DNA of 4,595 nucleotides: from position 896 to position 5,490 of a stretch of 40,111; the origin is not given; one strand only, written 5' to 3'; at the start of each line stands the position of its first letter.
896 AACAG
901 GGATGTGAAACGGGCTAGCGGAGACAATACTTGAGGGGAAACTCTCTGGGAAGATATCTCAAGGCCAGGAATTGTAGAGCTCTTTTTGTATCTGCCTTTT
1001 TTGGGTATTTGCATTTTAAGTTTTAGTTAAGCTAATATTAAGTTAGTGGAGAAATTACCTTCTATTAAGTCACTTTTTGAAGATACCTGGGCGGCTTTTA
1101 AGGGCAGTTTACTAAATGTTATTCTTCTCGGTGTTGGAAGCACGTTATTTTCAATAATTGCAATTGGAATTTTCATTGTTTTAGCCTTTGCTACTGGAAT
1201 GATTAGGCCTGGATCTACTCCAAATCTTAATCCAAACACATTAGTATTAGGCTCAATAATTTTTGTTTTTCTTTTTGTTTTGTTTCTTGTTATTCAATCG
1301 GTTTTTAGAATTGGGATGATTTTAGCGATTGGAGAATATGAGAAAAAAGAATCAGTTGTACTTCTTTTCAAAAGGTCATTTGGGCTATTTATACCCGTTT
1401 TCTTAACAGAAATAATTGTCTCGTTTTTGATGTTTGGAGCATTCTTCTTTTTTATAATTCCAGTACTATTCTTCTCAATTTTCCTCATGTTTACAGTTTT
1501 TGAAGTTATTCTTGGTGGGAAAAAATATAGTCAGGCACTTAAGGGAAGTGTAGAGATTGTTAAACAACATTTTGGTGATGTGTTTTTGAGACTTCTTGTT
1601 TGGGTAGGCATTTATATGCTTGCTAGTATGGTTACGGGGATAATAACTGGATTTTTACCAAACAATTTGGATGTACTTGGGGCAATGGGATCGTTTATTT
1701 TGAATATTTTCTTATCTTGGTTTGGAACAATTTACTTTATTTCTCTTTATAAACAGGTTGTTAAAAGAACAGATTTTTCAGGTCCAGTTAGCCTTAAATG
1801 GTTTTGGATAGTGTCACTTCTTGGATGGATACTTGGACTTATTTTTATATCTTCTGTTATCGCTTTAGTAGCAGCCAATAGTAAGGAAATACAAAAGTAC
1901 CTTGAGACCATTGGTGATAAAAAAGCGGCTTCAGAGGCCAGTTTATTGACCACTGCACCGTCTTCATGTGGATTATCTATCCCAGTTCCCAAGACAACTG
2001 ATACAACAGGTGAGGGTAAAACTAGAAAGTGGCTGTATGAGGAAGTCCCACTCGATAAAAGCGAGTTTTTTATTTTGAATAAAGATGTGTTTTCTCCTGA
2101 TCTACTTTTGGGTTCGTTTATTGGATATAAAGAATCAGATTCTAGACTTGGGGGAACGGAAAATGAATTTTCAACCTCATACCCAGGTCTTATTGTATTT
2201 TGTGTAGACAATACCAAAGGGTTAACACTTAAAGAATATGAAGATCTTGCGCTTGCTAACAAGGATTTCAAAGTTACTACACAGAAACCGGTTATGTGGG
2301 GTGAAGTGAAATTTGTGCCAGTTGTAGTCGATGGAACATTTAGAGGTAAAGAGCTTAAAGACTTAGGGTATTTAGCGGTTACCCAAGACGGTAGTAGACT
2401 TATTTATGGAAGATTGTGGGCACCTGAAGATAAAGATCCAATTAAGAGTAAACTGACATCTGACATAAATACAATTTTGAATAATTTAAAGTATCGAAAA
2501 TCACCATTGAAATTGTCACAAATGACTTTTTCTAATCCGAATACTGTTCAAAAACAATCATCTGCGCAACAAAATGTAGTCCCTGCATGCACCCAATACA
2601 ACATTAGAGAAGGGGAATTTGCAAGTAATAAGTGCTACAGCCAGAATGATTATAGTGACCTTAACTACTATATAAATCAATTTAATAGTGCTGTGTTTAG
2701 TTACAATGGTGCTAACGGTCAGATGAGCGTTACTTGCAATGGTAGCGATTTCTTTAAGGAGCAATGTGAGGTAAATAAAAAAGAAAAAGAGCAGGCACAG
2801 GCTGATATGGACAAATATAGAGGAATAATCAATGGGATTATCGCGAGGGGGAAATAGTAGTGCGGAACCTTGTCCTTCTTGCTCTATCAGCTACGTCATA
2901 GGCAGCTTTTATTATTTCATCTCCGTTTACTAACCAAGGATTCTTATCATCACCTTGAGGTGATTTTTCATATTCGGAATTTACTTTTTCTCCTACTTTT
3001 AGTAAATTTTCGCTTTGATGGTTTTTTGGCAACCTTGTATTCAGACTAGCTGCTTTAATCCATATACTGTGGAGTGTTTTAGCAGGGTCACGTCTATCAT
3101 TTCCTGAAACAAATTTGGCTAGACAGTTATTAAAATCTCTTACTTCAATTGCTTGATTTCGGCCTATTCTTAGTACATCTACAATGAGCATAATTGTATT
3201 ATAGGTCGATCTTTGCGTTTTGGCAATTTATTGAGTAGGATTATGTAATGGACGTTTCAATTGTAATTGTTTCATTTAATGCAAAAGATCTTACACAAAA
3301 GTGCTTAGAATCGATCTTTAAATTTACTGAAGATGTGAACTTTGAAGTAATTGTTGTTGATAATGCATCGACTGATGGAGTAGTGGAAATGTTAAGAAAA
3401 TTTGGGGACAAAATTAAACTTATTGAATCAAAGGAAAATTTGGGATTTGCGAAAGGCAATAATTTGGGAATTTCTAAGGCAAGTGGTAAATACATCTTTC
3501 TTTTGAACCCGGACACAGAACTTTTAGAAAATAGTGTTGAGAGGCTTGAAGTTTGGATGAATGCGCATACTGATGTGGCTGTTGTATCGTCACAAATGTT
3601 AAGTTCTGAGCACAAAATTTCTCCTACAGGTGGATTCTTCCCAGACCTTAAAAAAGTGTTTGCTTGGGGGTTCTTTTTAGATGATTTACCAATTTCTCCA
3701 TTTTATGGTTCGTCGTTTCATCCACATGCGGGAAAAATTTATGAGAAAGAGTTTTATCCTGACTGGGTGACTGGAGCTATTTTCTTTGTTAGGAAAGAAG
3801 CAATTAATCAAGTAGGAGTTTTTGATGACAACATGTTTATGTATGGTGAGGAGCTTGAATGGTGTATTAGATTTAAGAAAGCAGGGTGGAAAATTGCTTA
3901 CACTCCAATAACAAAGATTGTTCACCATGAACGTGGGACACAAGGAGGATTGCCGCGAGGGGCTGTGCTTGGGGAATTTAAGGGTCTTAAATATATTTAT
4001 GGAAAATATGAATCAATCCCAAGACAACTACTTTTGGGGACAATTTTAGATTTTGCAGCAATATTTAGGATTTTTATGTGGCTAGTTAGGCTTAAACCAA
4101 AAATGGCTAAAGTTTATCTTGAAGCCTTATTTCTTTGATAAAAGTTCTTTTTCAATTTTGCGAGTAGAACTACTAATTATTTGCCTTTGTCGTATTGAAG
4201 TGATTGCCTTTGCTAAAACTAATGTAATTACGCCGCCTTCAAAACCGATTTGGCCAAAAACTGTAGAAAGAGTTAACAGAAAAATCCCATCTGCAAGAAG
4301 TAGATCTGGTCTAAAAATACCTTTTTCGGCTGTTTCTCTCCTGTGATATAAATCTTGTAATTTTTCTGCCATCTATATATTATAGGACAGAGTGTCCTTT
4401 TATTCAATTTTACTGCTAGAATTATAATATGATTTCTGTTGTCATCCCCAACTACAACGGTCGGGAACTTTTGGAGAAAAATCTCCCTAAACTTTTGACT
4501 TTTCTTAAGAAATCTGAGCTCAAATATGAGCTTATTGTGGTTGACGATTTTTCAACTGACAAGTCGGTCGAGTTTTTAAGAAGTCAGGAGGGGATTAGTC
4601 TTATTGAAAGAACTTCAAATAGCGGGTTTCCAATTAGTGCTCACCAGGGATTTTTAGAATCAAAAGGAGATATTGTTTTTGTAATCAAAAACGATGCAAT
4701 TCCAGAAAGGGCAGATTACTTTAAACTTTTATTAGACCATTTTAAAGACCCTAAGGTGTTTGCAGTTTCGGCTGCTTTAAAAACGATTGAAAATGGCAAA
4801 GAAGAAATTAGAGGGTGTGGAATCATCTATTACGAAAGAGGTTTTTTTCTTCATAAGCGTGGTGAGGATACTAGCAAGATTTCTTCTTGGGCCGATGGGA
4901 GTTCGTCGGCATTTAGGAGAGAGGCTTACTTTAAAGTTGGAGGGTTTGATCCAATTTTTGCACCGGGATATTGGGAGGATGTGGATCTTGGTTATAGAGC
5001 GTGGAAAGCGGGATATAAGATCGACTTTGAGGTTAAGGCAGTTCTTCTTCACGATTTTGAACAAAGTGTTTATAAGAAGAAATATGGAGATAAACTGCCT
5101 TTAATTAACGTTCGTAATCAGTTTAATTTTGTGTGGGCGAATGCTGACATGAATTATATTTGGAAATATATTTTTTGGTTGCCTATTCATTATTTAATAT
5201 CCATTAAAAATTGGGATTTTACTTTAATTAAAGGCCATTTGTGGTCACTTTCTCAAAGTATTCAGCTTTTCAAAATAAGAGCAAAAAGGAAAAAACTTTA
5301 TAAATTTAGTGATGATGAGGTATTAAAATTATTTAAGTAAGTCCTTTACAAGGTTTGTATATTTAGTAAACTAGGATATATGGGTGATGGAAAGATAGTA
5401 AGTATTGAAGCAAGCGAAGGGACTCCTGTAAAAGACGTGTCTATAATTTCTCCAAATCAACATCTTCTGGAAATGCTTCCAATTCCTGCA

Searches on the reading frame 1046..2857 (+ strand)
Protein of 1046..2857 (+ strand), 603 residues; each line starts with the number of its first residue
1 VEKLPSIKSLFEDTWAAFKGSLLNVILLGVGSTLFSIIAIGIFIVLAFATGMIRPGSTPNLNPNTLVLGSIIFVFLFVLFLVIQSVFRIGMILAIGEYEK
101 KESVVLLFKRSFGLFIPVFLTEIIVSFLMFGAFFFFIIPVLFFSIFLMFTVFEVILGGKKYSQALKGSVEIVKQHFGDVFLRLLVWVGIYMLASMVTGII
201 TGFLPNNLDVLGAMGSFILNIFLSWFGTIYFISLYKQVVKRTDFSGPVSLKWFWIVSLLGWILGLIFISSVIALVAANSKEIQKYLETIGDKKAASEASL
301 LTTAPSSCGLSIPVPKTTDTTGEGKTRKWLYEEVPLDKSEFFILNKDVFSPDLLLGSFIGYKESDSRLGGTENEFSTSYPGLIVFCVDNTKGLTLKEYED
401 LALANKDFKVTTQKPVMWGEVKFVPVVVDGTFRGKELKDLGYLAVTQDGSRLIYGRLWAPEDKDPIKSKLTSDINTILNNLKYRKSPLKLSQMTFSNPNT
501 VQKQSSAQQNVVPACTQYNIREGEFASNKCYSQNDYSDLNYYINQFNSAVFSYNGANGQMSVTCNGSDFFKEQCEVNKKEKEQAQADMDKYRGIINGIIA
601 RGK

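Call 11: search_protein_families(library=pfam, proteins=[window:1046-2857:+], max_evalue=0.001)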
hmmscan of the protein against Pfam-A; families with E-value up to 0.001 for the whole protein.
window:1046-2857:+ (603 aa): 1 family
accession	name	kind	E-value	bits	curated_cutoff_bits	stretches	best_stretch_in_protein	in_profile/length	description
PF10110.14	GPDPase_memb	-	3.9e-05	23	29.6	1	116-221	149-257/321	Membrane domain of glycerophosphoryl diester phosphodiesterase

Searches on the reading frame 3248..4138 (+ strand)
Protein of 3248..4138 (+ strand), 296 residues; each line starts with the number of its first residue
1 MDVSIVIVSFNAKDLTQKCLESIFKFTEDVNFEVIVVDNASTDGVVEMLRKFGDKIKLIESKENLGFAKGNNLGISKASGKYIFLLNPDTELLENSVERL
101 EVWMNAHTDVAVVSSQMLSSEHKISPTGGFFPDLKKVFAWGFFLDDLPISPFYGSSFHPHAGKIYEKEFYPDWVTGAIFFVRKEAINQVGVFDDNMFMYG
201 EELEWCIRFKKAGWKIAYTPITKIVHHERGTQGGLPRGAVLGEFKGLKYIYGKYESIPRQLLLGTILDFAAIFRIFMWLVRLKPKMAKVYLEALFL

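Call 11: search_protein_families(library=pfam, proteins=[window:3248-4138:+], max_evalue=0.001)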
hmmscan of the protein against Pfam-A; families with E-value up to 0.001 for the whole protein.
window:3248-4138:+ (296 aa): 4 families
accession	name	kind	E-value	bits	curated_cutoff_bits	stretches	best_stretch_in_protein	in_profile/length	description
PF00535.33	Glycos_transf_2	-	5.1e-25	88.8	23.3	1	4-114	1-114/168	Glycosyl transferase family 2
PF13641.12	Glyco_tranf_2_3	-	1.3e-11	45.4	27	1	3-87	3-94/230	Glycosyltransferase like family 2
PF10111.15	Glyco_tranf_2_2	-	5.7e-09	36.3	27.3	1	16-212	12-202/276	Glycosyltransferase like family 2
PF13632.12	Glyco_trans_2_3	-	1.4e-06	28.7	27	1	82-226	1-122/198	Glycosyl transferase family group 2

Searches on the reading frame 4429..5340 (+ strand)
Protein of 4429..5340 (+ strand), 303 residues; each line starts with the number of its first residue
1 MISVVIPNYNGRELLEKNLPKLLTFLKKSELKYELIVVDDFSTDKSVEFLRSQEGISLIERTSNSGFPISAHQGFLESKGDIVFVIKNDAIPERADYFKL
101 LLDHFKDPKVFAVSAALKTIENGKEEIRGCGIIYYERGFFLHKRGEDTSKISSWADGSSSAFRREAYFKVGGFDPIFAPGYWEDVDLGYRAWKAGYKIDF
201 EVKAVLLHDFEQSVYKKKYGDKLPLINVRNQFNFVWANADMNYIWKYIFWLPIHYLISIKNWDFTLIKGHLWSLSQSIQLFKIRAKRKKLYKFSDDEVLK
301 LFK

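Call 11: search_protein_families(library=pfam, proteins=[window:4429-5340:+], max_evalue=0.001)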
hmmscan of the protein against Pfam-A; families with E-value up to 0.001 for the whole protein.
window:4429-5340:+ (303 aa): 4 families
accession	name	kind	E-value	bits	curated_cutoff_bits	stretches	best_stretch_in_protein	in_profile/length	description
PF00535.33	Glycos_transf_2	-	5.1e-19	69.3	23.3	1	3-167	1-164/168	Glycosyl transferase family 2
PF13641.12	Glyco_tranf_2_3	-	2.5e-14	54.3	27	1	2-213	3-216/230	Glycosyltransferase like family 2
PF13632.12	Glyco_trans_2_3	-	1.3e-06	28.8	27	1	94-200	12-115/198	Glycosyl transferase family group 2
PF10111.15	Glyco_tranf_2_2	-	0.00016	21.7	27.3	0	3-192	1-200/276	Glycosyltransferase like family 2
